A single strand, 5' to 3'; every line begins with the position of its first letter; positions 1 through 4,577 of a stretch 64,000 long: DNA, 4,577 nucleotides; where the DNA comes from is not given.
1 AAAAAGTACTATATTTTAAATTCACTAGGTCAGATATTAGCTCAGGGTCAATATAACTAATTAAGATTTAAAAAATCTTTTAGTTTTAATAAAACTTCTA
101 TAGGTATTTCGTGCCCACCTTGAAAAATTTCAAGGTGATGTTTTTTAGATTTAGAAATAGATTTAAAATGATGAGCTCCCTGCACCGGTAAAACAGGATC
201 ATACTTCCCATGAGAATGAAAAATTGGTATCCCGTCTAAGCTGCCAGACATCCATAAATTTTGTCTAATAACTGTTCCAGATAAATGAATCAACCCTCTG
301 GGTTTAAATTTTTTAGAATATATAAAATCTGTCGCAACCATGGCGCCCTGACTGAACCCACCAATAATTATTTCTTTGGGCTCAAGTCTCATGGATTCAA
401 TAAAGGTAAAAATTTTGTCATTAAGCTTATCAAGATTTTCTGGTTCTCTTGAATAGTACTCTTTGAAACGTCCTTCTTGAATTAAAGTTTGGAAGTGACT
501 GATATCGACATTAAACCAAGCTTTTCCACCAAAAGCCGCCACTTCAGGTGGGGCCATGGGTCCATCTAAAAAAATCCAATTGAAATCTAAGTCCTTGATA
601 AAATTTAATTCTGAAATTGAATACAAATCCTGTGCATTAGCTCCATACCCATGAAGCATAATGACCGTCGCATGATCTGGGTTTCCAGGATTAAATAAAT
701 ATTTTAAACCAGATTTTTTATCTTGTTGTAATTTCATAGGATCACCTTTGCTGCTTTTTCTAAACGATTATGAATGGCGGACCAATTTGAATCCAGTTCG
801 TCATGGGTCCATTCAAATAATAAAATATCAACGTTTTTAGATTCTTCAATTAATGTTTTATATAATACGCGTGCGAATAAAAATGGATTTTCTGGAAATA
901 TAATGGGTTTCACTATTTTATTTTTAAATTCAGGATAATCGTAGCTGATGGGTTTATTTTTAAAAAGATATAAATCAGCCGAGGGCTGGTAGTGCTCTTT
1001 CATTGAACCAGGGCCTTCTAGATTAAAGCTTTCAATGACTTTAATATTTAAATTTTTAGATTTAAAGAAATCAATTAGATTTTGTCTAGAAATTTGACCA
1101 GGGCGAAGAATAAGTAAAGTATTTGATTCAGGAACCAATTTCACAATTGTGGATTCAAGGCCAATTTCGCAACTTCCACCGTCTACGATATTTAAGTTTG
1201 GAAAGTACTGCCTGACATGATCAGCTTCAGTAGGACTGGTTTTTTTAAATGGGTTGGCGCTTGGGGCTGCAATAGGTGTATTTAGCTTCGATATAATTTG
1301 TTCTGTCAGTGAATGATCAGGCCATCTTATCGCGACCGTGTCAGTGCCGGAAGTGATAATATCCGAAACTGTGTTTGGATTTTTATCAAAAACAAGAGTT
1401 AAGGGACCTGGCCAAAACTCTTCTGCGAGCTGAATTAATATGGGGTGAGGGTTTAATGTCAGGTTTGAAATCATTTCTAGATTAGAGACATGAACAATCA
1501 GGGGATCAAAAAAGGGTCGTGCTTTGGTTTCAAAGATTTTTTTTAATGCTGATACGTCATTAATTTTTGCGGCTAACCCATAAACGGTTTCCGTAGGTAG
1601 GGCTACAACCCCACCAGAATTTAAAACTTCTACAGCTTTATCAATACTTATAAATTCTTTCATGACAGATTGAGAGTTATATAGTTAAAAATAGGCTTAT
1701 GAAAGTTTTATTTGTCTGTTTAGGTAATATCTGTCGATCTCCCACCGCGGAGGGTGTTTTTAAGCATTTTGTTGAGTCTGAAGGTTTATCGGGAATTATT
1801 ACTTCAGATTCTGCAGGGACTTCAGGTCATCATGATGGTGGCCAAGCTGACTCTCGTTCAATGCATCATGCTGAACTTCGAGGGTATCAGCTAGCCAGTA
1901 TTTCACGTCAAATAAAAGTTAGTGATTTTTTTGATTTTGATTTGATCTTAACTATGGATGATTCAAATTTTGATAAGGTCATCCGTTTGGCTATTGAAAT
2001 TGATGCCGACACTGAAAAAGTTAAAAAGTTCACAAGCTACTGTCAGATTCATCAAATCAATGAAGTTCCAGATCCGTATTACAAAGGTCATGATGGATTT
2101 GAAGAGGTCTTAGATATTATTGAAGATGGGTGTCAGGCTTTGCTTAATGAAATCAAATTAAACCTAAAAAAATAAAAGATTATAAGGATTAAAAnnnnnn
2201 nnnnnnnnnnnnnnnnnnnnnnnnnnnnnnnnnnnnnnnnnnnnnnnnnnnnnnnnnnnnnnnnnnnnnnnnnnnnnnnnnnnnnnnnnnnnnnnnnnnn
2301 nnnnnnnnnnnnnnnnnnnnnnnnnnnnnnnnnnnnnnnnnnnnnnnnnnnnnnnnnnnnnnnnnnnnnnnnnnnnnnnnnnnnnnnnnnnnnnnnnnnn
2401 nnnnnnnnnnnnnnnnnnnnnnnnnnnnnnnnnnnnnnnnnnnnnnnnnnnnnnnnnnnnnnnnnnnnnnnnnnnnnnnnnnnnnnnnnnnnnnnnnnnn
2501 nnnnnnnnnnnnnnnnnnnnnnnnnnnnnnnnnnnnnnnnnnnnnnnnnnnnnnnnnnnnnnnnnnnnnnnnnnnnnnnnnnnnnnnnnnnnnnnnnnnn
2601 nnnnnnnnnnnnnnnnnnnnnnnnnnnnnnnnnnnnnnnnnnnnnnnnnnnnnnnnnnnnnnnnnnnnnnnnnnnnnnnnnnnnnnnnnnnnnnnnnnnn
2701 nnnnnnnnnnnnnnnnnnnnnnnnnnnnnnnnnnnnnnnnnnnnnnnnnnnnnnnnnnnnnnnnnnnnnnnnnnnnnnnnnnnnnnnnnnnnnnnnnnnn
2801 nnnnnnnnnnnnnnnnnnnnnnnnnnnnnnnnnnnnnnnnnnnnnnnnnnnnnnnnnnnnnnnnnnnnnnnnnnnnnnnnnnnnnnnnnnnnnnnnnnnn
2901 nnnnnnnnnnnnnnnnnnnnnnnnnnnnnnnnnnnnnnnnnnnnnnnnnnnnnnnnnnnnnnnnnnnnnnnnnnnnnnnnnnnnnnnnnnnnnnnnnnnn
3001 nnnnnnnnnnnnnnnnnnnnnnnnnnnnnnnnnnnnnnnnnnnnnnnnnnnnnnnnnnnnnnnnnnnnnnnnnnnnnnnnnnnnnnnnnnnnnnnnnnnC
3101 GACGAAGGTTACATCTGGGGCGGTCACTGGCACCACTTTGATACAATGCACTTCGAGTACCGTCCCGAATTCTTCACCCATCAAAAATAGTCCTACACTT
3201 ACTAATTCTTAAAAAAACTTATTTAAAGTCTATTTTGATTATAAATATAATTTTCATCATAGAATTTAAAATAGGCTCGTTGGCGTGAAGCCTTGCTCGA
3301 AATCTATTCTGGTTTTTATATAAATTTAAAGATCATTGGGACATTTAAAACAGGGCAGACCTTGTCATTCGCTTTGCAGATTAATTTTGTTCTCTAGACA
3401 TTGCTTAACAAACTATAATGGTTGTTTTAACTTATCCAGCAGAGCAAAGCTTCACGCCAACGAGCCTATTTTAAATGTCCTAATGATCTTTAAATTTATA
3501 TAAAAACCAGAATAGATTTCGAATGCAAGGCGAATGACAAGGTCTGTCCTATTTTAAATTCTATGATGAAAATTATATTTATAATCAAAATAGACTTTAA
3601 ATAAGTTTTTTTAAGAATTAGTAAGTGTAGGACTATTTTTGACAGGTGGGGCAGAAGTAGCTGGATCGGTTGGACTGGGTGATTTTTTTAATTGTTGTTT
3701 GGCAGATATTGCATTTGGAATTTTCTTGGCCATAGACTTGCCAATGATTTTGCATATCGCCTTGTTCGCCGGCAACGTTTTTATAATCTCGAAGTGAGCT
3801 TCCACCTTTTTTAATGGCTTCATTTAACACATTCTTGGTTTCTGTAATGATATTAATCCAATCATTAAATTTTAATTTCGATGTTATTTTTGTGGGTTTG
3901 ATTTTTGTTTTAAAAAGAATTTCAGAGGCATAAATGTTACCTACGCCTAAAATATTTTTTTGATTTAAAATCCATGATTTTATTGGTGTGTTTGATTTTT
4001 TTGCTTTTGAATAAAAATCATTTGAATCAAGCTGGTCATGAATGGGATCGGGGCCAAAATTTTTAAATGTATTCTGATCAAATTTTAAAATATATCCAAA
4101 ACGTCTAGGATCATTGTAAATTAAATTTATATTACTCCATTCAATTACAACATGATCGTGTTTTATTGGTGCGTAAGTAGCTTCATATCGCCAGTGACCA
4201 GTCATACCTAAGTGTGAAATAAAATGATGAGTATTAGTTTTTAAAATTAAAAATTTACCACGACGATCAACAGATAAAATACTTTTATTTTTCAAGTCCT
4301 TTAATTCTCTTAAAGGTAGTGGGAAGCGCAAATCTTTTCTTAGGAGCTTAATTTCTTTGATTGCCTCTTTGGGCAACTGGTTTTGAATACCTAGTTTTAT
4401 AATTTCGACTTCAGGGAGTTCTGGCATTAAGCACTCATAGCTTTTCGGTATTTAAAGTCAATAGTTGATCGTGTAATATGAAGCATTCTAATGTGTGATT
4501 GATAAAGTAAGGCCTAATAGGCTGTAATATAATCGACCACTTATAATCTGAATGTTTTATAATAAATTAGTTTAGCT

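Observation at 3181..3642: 462-bp near-perfect nested palindrome whose two conserved cassettes are swapped crosswise (E1)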

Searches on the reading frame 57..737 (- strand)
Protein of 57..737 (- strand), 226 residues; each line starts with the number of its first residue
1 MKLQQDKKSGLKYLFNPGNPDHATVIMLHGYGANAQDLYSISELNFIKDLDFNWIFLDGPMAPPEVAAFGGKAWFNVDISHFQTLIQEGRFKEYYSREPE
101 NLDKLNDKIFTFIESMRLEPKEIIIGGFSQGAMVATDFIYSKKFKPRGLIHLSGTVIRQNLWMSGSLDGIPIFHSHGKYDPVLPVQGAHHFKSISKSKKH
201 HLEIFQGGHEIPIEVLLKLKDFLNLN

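Call 55: find_encoding_contigs(protein=window:57-737:-, flank=10000, max_places=2)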
Protein window:57-737:- (226 aa): 3 contigs read that carry it; 1 place shown.
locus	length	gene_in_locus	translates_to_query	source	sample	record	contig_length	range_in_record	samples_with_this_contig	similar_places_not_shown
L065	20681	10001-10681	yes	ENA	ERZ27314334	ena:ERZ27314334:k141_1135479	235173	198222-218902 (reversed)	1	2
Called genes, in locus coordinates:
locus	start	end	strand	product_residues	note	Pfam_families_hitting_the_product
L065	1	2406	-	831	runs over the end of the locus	PF10070:DabA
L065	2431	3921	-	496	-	PF00361:Proton_antipo_M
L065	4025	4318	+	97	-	PF01978:TrmB (weak), PF13412:HTH_24 (weak)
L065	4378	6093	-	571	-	-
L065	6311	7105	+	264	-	PF01149:Fapy_DNA_glyco, PF06831:H2TH, PF06827:zf-FPG_IleRS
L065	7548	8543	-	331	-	PF13539:Peptidase_M15_4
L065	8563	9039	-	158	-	PF01451:LMWPc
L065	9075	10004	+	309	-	PF01300:Sua5_yciO_yrdC, PF03481:Sua5_C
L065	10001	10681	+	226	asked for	PF02230:Abhydrolase_2, PF03959:FSH1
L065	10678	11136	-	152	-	-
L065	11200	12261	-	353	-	PF00970:FAD_binding_6, PF22290:DmmA-like_N (faint), PF00175:NAD_binding_1, PF00111:Fer2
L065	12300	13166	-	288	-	PF01678:DAP_epimerase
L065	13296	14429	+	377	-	-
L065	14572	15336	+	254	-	-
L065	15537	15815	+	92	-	PF00216:Bac_DNA_binding, PF18291:HU-HIG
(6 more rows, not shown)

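Call 72: search_protein_families(library=pfam, max_evalue=0.00001, proteins=[window:57-737:-])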
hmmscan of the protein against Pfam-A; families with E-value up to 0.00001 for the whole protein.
window:57-737:- (226 aa): 2 families
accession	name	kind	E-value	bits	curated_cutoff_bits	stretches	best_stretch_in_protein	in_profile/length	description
PF02230.22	Abhydrolase_2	-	2.1e-31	109.9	23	1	16-225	8-215/217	Phospholipase/Carboxylesterase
PF03959.19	FSH1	-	1.3e-08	35.3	21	1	24-213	6-203/211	Serine hydrolase (FSH1)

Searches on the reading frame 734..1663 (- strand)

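Call 72: search_protein_families(library=pfam, max_evalue=0.00001, proteins=[window:734-1663:-])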
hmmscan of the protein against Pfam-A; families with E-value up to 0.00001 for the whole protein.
window:734-1663:- (309 aa): 2 families
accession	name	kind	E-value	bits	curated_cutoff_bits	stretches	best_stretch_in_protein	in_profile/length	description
PF01300.24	Sua5_yciO_yrdC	-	7.6e-51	172.6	25.1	1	12-189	1-178/178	Telomere recombination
PF03481.19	Sua5_C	-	1.8e-09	38.7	22.9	1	212-305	22-135/136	Threonylcarbamoyl-AMP synthase, C-terminal domain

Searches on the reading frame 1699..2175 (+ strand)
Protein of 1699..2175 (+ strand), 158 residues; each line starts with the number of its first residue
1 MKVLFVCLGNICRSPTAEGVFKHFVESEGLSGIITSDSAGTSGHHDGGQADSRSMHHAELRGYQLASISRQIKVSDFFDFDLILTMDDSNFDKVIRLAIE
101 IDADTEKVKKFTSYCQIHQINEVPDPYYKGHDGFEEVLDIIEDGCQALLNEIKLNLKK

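Call 12: search_protein_families(library=pfam, proteins=[window:1699-2175:+])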
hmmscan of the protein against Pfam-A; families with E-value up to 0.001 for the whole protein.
window:1699-2175:+ (158 aa): 1 family
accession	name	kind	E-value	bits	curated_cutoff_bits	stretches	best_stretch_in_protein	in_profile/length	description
PF01451.26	LMWPc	-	4e-38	131.3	23.2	1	3-149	1-144/144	Low molecular weight phosphotyrosine protein phosphatase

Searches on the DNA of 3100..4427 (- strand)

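Call 35: search_rna_families(sources=[L008], threshold=gathering)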
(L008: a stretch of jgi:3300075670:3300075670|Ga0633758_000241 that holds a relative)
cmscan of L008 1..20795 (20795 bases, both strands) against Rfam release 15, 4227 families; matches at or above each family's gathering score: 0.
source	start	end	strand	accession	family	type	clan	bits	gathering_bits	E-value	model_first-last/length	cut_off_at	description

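Call 36: search_rna_families(source=window, start=3100, end=3720, threshold=evalue, max_evalue=10)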
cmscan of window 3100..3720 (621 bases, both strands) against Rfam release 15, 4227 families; matches with E-value up to 10: 5.
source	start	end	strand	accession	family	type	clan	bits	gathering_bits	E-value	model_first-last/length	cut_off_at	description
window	3294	3524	-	RF04174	MIR4208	Gene; miRNA;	-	42.5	140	4e-05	1-191/191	no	MIR4208 microRNA precursor family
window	3275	3465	-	RF00075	MIR166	Gene; miRNA;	-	28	60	0.00023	1-111/111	no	mir-166 microRNA precursor family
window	3275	3465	+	RF00075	MIR166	Gene; miRNA;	-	24.4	60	0.0025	1-111/111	no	mir-166 microRNA precursor family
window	3284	3336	+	RF01711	Lnt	Cis-reg;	-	17.4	55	7.2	1-63/63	no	Lnt RNA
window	3434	3608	-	RF01402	STnc150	Gene; sRNA;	-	10.7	60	9.6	1-267/267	no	STnc150 Hfq binding RNA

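Call 70: search_rna_families(source=L008, start=13280, end=13480, threshold=evalue, max_evalue=10)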
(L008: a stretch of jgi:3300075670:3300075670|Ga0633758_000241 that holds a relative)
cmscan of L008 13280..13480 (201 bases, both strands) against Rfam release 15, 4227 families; matches with E-value up to 10: 36.
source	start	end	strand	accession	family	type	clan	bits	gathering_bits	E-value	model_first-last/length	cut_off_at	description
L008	13282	13480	-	RF04097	MIR2630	Gene; miRNA;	-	57.7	144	3.1e-11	1-229/229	no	MIR2630 microRNA precursor family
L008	13309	13457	-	RF04205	MIR2606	Gene; miRNA;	-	53.6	139.7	6e-08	1-165/165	no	MIR2606 microRNA precursor family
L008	13302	13463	-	RF04174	MIR4208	Gene; miRNA;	-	47.9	140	9.4e-07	1-191/191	no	MIR4208 microRNA precursor family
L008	13283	13480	+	RF04097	MIR2630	Gene; miRNA;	-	46.5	144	1.6e-08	1-228/229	3'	MIR2630 microRNA precursor family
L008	13320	13446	+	RF04112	MIR5512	Gene; miRNA;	-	46.3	139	2.7e-08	1-132/132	no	MIR5512 microRNA precursor family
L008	13320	13446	-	RF04112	MIR5512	Gene; miRNA;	-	45.8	139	3.5e-08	1-132/132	no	MIR5512 microRNA precursor family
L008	13305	13462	+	RF04174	MIR4208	Gene; miRNA;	-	42.5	140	1.3e-05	1-191/191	no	MIR4208 microRNA precursor family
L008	13297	13470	+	RF03926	MIR1435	Gene; miRNA;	-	38.3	94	0.00013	1-186/186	no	MIR1435 microRNA precursor family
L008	13318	13448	-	RF04239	mir-4679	Gene; miRNA;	-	38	88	2.8e-06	1-75/75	no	mir-4679 microRNA precursor family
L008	13310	13456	+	RF03719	mir-3914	Gene; miRNA;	-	35.6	97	1.4e-06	1-95/95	no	mir-3914 microRNA precursor family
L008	13310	13456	-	RF03719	mir-3914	Gene; miRNA;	-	35.6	97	1.4e-06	1-95/95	no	mir-3914 microRNA precursor family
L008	13304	13462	-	RF04149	MIR447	Gene; miRNA;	-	35.5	200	7.3e-06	1-236/236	no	MIR447 microRNA precursor family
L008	13325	13439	-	RF03621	MIR4245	Gene; miRNA;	-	34.9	74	6.5e-05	1-128/128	no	MIR4245 microRNA precursor family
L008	13304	13464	+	RF04127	MIR8007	Gene; miRNA;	-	32.9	195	7.4e-05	1-226/226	no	MIR8007 microRNA precursor family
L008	13331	13435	+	RF04099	MIR837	Gene; miRNA;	-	32.1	117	5.1e-05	1-122/122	no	MIR837 microRNA precursor family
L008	13313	13452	-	RF04127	MIR8007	Gene; miRNA;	-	30.7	195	0.00023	1-225/226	no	MIR8007 microRNA precursor family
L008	13282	13480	+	RF04130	MIR7996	Gene; miRNA;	-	27.1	119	0.0039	1-187/190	3'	MIR7996 microRNA precursor family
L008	13305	13459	-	RF04130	MIR7996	Gene; miRNA;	-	24.6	119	0.014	1-190/190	no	MIR7996 microRNA precursor family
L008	13293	13462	-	RF04318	idnO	Cis-reg;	-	21.8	100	0.18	1-206/206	no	idnO ncRNA motif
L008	13321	13427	+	RF02426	SpF03_sRNA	Gene; sRNA;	-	21.8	50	0.38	1-106/106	no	Streptococcus sRNA SpF03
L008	13346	13420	+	RF03266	mir-2943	Gene; miRNA;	-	20.5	76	0.11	1-71/71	no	mir-2943 microRNA precursor family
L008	13326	13440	+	RF04205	MIR2606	Gene; miRNA;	-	19.9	139.7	0.96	18-148/165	no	MIR2606 microRNA precursor family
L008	13325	13441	-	RF04088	MIR812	Gene; miRNA;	-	19.7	80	3.6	27-179/205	no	MIR812 microRNA precursor family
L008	13324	13429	+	RF04338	Plastid-psbJ-2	Cis-reg;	CL00152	19.1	65.6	0.12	1-144/144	no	Plastid-psbJ-2 3UTR RNA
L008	13325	13441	+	RF04088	MIR812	Gene; miRNA;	-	18.9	80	5.1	27-179/205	no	MIR812 microRNA precursor family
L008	13338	13416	+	RF02183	ST7-OT3_1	Gene; lncRNA;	-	16.7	50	1.4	1-79/79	no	ST7 overlapping transcript 3 conserved region 1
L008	13334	13431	-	RF00632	sxy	Cis-reg;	-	16.2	70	2.6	1-104/104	no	sxy 5' UTR element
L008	13375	13454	+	RF00425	SNORA18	Gene; snRNA; snoRNA; HACA-box;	CL00038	16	70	1.5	1-132/132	no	Small nucleolar RNA SNORA18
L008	13320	13441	+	RF02625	WsnRNA46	Gene; sRNA;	-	15.6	65.3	1.7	1-151/151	no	Wolbachia sRNA 46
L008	13339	13448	-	RF02430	SpF19_sRNA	Gene; sRNA;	-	15.3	60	4.2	11-90/99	no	Streptococcus sRNA SpF19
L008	13357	13460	-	RF01568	DdR18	Gene; snRNA; snoRNA; HACA-box;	-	15.1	80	3.9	1-147/147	no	Dictyostelium snoRNA DdR18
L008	13299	13414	-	RF01578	RUF1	Gene; sRNA;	-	14.5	70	1.2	1-264/264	no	Plasmodium RNA of unkown function RUF1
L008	13348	13419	+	RF00700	mir-375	Gene; miRNA;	-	14.3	46.7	1.1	1-67/67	no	mir-375 microRNA precursor family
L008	13332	13435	+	RF00648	MIR396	Gene; miRNA;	-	13.6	80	4.5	1-118/118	no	MIR396 microRNA precursor family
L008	13307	13459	-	RF02545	SSU_trypano_mito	Gene; rRNA;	CL00111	9.8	60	9.4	117-388/623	no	Trypanosomatid mitochondrial small subunit ribosomal RNA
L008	13329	13436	+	RF02417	VR-RNA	Gene; sRNA;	-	9.6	100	7.7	7-281/397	no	VR-RNA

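Call 77: search_dna_similar(query=window:3150-3680:+, collection=plasmids, mode=distant, max_rows=8)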
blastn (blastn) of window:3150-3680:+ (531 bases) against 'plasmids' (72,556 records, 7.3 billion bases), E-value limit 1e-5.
No match.

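Call 78: search_dna_similar(query=window:3150-3680:+, collection=phages, mode=distant, max_rows=8)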
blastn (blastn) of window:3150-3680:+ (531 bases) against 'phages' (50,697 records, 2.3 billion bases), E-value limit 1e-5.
No match.

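Call 91: search_with_rna_model(model_id=R1, sources=[L070, L064, L068], max_evalue=10)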
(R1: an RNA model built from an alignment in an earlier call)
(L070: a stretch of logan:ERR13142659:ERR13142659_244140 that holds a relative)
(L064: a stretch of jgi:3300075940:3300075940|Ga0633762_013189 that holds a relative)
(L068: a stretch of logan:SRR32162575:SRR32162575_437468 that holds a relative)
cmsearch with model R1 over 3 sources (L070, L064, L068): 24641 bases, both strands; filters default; matches with E-value up to 10: 0.
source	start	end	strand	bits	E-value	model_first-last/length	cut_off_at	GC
